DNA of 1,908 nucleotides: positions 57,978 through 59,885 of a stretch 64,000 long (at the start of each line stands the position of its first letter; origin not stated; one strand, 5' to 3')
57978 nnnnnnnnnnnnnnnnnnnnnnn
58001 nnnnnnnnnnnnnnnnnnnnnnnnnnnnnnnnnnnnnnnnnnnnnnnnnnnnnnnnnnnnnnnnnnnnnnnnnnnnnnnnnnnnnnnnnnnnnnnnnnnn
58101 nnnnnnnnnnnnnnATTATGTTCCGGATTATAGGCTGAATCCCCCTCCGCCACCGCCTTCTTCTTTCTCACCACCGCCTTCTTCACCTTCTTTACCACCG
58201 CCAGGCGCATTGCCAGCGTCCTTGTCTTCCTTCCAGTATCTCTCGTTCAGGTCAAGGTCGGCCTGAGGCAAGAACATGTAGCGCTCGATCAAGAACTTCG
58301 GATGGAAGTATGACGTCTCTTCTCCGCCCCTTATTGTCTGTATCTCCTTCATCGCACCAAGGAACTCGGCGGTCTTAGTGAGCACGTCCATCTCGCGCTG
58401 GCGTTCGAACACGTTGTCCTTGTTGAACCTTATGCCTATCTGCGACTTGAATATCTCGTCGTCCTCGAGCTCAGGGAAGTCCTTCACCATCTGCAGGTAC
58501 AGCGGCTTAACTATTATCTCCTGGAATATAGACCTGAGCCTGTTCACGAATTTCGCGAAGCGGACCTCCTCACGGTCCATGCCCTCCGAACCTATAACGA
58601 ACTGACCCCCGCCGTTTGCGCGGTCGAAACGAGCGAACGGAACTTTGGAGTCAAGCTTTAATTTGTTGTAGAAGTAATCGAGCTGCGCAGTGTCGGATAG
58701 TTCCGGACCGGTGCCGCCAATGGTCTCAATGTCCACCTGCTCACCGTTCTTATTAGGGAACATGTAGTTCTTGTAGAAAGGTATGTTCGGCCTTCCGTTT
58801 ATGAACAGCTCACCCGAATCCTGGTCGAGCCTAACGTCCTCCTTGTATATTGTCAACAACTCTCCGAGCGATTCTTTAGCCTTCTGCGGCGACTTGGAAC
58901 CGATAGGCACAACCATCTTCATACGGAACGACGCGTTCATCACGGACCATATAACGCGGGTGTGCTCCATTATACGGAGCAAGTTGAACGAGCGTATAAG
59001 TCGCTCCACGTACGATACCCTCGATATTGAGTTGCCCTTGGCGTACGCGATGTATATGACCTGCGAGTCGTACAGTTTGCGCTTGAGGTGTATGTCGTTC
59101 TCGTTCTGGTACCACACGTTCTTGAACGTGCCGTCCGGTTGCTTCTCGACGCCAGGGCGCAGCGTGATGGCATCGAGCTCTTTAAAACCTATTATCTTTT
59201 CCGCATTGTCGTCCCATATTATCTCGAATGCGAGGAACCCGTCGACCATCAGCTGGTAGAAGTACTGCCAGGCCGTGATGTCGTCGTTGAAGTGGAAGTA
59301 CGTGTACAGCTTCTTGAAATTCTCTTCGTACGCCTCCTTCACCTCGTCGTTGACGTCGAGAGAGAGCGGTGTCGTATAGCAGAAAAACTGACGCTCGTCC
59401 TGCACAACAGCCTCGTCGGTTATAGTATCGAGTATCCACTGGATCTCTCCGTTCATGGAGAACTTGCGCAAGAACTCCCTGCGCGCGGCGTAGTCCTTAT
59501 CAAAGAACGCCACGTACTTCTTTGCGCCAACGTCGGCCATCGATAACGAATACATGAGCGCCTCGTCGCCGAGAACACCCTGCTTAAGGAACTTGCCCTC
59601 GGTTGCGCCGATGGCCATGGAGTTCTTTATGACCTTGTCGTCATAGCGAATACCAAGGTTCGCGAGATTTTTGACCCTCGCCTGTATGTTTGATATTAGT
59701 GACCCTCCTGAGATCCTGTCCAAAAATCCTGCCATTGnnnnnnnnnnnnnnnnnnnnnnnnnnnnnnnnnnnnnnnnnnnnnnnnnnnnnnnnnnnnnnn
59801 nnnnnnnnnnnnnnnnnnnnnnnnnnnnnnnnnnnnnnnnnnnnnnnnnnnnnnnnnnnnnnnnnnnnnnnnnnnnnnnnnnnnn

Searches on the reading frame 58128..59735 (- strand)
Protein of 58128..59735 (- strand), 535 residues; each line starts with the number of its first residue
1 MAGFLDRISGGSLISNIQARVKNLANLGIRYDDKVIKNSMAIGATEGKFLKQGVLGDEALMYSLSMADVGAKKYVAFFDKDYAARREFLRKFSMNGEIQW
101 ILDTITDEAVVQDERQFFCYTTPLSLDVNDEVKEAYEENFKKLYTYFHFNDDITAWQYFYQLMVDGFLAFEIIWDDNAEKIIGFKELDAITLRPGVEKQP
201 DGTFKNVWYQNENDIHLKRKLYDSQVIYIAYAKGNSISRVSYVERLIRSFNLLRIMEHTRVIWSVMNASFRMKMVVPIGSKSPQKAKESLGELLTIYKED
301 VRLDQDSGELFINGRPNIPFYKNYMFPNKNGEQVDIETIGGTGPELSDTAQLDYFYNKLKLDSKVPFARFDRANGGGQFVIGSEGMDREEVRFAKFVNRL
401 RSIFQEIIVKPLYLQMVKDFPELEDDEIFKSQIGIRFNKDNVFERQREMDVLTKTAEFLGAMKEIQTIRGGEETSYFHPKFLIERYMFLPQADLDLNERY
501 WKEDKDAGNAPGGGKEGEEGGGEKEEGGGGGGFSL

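Call 37: find_encoding_contigs(protein=window:58128-59735:-, flank=10000, max_places=2)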
Protein window:58128-59735:- (535 aa): 2 contigs read that carry it; 1 place shown.
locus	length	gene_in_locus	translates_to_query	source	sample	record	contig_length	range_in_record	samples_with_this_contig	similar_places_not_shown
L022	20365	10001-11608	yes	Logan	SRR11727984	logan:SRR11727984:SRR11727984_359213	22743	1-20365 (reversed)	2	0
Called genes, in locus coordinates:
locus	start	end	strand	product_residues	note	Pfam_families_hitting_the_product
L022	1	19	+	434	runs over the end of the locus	PF03796:DnaB_C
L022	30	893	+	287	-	-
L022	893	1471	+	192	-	-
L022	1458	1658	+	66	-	-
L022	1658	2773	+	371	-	PF00149:Metallophos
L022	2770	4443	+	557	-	PF02463:SMC_N, PF13476:AAA_23, PF13304:AAA_21 (faint)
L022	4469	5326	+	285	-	PF16724:T4-gp15_tss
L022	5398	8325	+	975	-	-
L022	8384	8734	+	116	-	-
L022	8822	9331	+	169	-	PF08722:Tn7_TnsA-like_N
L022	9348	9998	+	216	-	PF26869:Phage_T4_gp2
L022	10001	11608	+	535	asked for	PF07230:Portal_T4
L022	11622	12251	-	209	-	-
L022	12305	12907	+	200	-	-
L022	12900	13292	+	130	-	-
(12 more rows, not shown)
